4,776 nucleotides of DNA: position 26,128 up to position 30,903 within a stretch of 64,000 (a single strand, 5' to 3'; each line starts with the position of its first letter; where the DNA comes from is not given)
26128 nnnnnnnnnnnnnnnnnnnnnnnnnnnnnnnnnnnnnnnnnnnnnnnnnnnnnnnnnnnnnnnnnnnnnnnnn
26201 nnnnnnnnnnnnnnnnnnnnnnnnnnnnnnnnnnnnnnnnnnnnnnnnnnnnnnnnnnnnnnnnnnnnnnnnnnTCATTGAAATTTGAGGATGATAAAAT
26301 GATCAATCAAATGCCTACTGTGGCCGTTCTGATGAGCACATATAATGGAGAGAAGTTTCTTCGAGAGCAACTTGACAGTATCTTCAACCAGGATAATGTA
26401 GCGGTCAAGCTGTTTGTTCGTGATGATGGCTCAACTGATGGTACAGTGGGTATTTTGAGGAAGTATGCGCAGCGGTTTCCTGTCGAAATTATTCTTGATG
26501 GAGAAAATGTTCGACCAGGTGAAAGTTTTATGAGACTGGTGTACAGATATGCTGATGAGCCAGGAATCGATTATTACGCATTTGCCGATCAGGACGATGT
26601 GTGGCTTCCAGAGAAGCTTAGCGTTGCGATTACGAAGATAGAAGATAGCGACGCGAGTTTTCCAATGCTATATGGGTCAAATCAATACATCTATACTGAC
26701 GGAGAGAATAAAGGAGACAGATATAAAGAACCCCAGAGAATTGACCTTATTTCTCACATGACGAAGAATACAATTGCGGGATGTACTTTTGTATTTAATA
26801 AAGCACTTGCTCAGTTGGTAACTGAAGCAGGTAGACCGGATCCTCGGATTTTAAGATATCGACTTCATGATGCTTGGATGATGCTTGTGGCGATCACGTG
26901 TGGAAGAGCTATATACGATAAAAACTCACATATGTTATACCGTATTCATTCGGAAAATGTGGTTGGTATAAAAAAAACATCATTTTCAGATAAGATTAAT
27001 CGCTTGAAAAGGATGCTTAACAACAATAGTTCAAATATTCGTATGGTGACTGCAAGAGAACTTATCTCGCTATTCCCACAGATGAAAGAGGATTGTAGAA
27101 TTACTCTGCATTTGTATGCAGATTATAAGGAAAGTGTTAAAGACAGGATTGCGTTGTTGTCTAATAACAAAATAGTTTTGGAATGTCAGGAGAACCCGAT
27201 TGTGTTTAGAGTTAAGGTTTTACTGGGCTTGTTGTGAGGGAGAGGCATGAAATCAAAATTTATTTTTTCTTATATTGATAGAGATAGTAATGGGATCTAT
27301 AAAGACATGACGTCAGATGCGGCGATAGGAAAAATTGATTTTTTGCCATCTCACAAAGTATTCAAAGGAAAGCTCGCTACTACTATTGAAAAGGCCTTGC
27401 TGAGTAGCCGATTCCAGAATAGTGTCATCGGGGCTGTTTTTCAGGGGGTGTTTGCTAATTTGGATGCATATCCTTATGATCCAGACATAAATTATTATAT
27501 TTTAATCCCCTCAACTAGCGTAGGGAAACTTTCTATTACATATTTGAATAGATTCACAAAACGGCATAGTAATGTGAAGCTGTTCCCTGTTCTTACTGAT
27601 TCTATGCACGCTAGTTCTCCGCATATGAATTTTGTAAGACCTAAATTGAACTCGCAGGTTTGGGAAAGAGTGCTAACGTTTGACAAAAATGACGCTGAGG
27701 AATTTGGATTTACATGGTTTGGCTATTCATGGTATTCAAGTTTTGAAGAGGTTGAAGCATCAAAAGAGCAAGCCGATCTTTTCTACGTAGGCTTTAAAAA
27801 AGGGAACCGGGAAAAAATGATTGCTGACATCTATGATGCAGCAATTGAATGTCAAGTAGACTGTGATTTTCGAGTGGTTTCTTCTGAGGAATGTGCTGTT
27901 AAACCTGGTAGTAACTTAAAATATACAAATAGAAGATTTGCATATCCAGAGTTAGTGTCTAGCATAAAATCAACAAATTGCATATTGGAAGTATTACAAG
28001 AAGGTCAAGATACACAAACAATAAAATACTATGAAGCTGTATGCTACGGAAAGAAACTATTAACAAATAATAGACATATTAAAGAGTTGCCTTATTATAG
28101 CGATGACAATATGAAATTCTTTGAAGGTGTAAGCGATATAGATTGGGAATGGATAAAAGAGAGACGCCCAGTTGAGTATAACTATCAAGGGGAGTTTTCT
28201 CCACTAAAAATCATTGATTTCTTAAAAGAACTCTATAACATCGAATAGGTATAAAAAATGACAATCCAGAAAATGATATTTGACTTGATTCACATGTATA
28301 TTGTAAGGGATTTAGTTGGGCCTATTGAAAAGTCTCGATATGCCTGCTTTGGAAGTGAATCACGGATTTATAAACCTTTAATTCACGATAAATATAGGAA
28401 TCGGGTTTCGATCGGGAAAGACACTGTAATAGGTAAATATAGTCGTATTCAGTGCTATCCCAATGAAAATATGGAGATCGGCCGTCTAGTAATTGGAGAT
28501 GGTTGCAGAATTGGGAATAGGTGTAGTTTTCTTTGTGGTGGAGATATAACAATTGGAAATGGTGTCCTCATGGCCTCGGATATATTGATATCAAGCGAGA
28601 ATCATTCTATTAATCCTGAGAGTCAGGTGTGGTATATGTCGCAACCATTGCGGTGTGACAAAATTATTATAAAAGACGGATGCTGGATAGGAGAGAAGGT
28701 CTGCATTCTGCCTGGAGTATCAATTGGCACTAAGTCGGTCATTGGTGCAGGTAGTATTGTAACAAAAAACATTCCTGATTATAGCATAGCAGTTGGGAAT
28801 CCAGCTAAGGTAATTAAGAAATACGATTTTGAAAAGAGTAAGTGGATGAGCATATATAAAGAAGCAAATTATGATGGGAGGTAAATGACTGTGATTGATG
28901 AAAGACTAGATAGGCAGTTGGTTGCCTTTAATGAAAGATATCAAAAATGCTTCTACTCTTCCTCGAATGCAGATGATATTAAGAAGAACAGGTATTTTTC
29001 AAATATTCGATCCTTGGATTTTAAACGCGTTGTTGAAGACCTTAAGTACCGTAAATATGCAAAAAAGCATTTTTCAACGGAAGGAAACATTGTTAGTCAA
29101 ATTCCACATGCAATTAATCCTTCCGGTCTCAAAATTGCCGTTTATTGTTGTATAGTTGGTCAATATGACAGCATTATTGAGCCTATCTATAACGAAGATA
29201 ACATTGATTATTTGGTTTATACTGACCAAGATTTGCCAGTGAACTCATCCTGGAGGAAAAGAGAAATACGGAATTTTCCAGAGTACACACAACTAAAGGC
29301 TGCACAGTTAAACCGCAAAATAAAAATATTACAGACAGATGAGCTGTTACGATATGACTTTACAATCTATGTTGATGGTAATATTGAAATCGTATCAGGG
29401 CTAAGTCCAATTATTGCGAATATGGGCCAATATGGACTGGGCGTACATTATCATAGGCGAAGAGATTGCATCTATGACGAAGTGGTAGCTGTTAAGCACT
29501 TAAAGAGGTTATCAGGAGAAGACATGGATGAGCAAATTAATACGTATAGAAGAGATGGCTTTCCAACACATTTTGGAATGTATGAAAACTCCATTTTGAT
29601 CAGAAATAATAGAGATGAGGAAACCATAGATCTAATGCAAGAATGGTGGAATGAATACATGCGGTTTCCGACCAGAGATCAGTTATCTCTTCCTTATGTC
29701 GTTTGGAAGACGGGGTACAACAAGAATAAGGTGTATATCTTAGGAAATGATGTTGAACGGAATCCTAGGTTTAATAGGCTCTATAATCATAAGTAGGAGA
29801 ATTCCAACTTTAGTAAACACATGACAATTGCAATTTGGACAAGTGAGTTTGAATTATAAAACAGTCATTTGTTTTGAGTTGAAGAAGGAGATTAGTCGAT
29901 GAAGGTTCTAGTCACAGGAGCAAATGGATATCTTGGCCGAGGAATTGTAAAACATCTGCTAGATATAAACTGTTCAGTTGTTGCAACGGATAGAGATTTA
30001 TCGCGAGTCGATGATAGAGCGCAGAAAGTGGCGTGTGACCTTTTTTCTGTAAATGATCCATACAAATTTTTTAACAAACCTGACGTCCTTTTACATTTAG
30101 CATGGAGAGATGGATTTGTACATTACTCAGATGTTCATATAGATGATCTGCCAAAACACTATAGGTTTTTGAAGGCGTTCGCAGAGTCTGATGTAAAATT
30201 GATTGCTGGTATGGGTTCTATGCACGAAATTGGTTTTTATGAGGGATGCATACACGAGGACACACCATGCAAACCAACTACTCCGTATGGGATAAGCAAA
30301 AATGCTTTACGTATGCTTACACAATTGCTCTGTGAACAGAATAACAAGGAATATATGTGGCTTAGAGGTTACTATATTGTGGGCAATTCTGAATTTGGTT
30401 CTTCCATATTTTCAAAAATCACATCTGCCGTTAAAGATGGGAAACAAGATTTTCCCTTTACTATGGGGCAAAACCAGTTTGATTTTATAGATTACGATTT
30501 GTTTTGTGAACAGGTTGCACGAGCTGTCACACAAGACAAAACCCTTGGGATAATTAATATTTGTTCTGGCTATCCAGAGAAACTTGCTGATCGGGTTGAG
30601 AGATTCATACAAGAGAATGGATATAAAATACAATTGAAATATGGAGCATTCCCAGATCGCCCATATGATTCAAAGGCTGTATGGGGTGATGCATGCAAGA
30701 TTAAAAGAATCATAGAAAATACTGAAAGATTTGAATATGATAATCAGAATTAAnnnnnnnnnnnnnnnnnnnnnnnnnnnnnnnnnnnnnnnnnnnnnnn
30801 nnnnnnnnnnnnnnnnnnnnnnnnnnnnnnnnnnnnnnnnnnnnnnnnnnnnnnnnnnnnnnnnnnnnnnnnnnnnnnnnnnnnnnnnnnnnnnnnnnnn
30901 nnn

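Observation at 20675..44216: Sharply AT-rich ~23.5-kb mosaic cassette inside a GC-rich polysaccharide locus, with no mobility genes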

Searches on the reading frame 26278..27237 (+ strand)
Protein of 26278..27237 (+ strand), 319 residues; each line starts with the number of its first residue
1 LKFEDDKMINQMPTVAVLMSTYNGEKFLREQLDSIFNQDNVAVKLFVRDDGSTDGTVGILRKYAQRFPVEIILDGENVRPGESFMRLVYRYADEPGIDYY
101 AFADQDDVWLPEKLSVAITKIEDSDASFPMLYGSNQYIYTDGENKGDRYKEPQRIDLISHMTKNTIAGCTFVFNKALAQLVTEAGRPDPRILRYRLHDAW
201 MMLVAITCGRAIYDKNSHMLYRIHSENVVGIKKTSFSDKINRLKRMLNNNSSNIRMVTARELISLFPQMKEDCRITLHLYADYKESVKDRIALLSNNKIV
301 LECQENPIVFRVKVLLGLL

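Call 3: search_protein_families(library=pfam, proteins=[window:26278-27237:+])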
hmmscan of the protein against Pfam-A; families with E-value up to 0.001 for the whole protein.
window:26278-27237:+ (319 aa): 2 families
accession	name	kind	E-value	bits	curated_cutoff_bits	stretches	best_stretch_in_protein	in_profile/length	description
PF00535.33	Glycos_transf_2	-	3.6e-19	69.7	23.3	1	17-173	2-160/168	Glycosyl transferase family 2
PF13641.12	Glyco_tranf_2_3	-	1.7e-06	28.6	27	1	13-119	1-109/230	Glycosyltransferase like family 2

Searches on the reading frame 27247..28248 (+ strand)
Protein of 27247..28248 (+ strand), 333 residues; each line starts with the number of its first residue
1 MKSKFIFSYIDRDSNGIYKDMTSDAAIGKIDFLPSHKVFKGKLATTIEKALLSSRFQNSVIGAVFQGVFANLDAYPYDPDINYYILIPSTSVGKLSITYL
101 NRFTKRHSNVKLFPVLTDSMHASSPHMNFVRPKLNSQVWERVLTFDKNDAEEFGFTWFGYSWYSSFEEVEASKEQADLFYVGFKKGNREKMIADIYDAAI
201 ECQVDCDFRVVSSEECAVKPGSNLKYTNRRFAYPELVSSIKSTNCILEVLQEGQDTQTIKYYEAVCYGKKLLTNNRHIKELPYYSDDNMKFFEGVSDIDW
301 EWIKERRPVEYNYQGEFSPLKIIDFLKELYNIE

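Call 3: search_protein_families(library=pfam, proteins=[window:27247-28248:+])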
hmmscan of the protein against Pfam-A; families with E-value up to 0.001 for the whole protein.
window:27247-28248:+ (333 aa): 0 families

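Call 17: search_protein_families(library=ncbifam, proteins=[window:27247-28248:+], max_evalue=0.01)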
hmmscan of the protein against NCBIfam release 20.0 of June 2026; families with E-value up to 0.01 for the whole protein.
window:27247-28248:+ (333 aa): 1 family
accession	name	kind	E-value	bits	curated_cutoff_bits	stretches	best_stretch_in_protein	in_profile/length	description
NF053598.1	WaaS_CpsH_GTase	subfamily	4.2e-28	99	60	1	84-321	73-311/318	WaaS/CpsH family glycosyltransferase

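Call 52: search_protein_families(library=pfam, proteins=[window:27247-28248:+], max_evalue=5)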
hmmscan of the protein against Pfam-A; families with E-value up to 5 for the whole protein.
window:27247-28248:+ (333 aa): 0 families

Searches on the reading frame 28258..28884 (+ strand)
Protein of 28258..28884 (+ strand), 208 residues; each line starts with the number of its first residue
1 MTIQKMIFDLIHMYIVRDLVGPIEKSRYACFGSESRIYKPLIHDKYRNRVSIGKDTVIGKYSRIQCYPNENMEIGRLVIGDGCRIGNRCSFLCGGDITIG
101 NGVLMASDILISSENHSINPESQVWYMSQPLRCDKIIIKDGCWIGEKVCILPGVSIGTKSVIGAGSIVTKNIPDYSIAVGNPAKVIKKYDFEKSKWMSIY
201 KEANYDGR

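Call 3: search_protein_families(library=pfam, proteins=[window:28258-28884:+])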
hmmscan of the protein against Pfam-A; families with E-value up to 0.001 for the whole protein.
window:28258-28884:+ (208 aa): 3 families
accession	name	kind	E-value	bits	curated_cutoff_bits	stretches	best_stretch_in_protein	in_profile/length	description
PF00132.30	Hexapep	-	7.5e-12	44.9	27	1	136-170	2-36/36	Bacterial transferase hexapeptide (six repeats)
PF14602.12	Hexapep_2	-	6.1e-10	39.1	27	1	136-170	2-34/34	Hexapeptide repeat of succinyl-transferase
PF25084.1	LbH_EIF2B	-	7.2e-06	26.4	54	0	48-91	14-53/105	EIF2B subunit epsilon LbH domain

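Call 18: search_protein_families(library=ncbifam, proteins=[window:28258-28884:+], max_evalue=0.01)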
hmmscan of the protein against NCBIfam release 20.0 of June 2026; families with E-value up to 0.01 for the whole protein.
window:28258-28884:+ (208 aa): 44 families (the best 25 are shown)
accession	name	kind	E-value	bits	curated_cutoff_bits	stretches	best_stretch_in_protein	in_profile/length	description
NF007240.0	PRK09677.1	equivalog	7e-34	117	243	1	29-196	23-191/192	putative lipopolysaccharide biosynthesis O-acetyl transferase WbbJ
NF007797.0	PRK10502.1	subfamily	6e-20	71.7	192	1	52-188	55-178/183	WcaF family extracellular polysaccharide biosynthesis acetyltransferase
NF058585.1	HptprglPActTf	PfamEq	3.9e-19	68.9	300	2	126-191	97-162/172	heptaprenylglyceryl phosphate O-acetyltransferase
NF007076.0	PRK09527.1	equivalog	5.9e-18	65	347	1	96-193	95-190/203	galactoside O-acetyltransferase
NF000311.1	Vat_ABCDEFH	equivalog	1.1e-16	61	300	1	75-195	56-169/201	Vat family streptogramin A O-acetyltransferase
TIGR03570.1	NeuD_NnaD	subfamily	1.7e-16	60.4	160.8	1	77-184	100-202/202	NeuD/PglB/VioB family sugar acetyltransferase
NF000490.1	chloram_CatB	equivalog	8e-16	58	350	1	71-189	51-164/210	type B chloramphenicol O-acetyltransferase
NF007499.0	PRK10092.1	equivalog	2.4e-15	56.8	314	1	80-188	77-182/183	maltose O-acetyltransferase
TIGR03308.1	phn_thr-fam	hypoth_equivalog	2.5e-15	56.9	201.65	1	135-188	108-161/204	phosphonate metabolim protein, transferase hexapeptide repeat family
TIGR04008.1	WcaF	equivalog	5.2e-15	55.8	326.3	1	51-188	53-177/180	colanic acid biosynthesis acetyltransferase WcaF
NF000504.1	stregram_VatH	exception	1.5e-14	54.4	475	1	75-201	63-182/216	streptogramin A O-acetyltransferase Vat(H)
NF041874.1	EPS_EpsC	equivalog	2.5e-14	53.4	150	1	137-188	115-166/168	serine O-acetyltransferase EpsC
NF000097.1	stregram_VatC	exception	6.6e-14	52.3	425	1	76-203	65-185/212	streptogramin A O-acetyltransferase Vat(C)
NF033468.1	stregram_VatI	exception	6.7e-14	52.1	415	1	76-189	59-166/208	streptogramin A O-acetyltransferase Vat(I)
NF038307.1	EPS_acetyl_HpsU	equivalog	8.6e-14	51.5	305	1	51-185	53-174/178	hormogonium polysaccharide biosynthesis acetyltransferase HpsU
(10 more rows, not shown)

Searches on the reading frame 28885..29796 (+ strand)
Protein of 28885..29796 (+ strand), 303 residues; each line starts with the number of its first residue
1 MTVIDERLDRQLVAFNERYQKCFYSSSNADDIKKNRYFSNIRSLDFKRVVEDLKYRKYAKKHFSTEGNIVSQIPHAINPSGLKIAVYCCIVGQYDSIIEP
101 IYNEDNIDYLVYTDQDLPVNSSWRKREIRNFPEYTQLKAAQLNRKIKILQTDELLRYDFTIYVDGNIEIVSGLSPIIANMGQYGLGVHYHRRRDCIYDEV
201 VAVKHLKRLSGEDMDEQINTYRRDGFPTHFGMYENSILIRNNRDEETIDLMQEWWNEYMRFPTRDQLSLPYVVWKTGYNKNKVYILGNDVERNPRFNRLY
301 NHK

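Call 3: search_protein_families(library=pfam, proteins=[window:28885-29796:+])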
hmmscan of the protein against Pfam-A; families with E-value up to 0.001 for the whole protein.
window:28885-29796:+ (303 aa): 1 family
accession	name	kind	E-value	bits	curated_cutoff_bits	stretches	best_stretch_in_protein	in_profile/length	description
PF04765.19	TOD1_MUCI70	-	2.4e-14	53.8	21.4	1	142-293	144-306/314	TOD1/MUCI70, glycosyltransferase-like domain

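Call 17: search_protein_families(library=ncbifam, proteins=[window:28885-29796:+], max_evalue=0.01)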
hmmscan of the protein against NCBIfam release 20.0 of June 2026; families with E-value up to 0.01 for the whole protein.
window:28885-29796:+ (303 aa): 0 families

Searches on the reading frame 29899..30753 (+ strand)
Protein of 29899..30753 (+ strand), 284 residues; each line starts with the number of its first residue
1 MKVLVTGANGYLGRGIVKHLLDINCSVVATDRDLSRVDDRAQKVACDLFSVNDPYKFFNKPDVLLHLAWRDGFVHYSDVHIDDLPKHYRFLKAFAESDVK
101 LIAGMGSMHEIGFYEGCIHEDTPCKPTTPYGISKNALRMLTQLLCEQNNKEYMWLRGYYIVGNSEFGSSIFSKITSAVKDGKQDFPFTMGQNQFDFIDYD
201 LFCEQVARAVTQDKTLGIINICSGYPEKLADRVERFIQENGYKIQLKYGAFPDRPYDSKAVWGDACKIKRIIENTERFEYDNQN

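Call 4: search_protein_families(library=pfam, proteins=[window:29899-30753:+])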
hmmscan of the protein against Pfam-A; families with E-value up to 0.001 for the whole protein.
window:29899-30753:+ (284 aa): 4 families
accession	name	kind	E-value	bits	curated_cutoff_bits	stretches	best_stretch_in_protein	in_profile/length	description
PF01370.27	Epimerase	-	3.2e-22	79.6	20.9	1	3-222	1-240/240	NAD dependent epimerase/dehydratase family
PF16363.11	GDP_Man_Dehyd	-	2.1e-08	34.5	27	1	117-272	140-317/332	GDP-mannose 4,6 dehydratase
PF00106.31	adh_short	-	0.00014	21.9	26.6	0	3-44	3-44/195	short chain dehydrogenase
PF04321.23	RmlD_sub_bind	-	0.00032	20.3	27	0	1-67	1-58/287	RmlD substrate binding domain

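Call 18: search_protein_families(library=ncbifam, proteins=[window:29899-30753:+], max_evalue=0.01)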
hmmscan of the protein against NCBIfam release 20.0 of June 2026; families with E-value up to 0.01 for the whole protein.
window:29899-30753:+ (284 aa): 20 families
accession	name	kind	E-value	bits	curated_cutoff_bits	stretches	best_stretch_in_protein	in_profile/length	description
TIGR01179.1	galE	equivalog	2.2e-07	30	262.3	0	2-36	1-34/332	UDP-glucose 4-epimerase GalE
TIGR04180.1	EDH_00030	hypoth_equivalog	9.5e-07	28.2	475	1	118-277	133-295/297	NAD-dependent 4,6-dehydratase LegB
TIGR02197.1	heptose_epim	equivalog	7.1e-06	25.4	274.6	1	3-254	1-274/316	ADP-glyceromanno-heptose 6-epimerase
TIGR01181.1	dTDP_gluc_dehyt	equivalog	7.8e-06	25.2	365.1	1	118-256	139-276/321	dTDP-glucose 4,6-dehydratase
NF004520.0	PRK05865.1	equivalog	4.8e-05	21.4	1509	1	1-110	1-106/854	sugar epimerase family protein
TIGR01746.1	Thioester-redct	subfamily_domain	5.1e-05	22.7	213.35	1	2-32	1-37/371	thioester reductase domain-containing protein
NF007956.0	PRK10675.1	subfamily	0.00019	20.7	394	0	184-271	221-309/338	UDP-glucose 4-epimerase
NF006619.0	PRK09186.1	equivalog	0.00024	20.8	255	1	3-45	7-49/256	oxidoreductase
TIGR01777.1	yfcH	hypoth_equivalog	0.00025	20.7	207.35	0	3-68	1-65/292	TIGR01777 family oxidoreductase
NF005466.0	PRK07060.1-3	equivalog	0.00038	20.1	438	1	2-51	11-60/252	short chain dehydrogenase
NF005467.0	PRK07060.1-5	equivalog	0.00071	19.2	360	1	2-50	11-59/245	SDR family oxidoreductase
NF006194.0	PRK08324.2-2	equivalog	0.0011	17.7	686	1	3-38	442-477/703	bifunctional aldolase/short-chain dehydrogenase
NF006565.0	PRK09072.1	equivalog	0.0015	18.1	238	0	2-44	7-49/265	SDR family oxidoreductase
NF050030.1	thlkprotThyD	equivalog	0.0019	17.5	400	0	1-38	1-38/305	thylakoid membrane protein ThyD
NF043036.1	ErythonDh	equivalog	0.0022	17.3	325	0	1-34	1-35/321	D-erythronate dehydrogenase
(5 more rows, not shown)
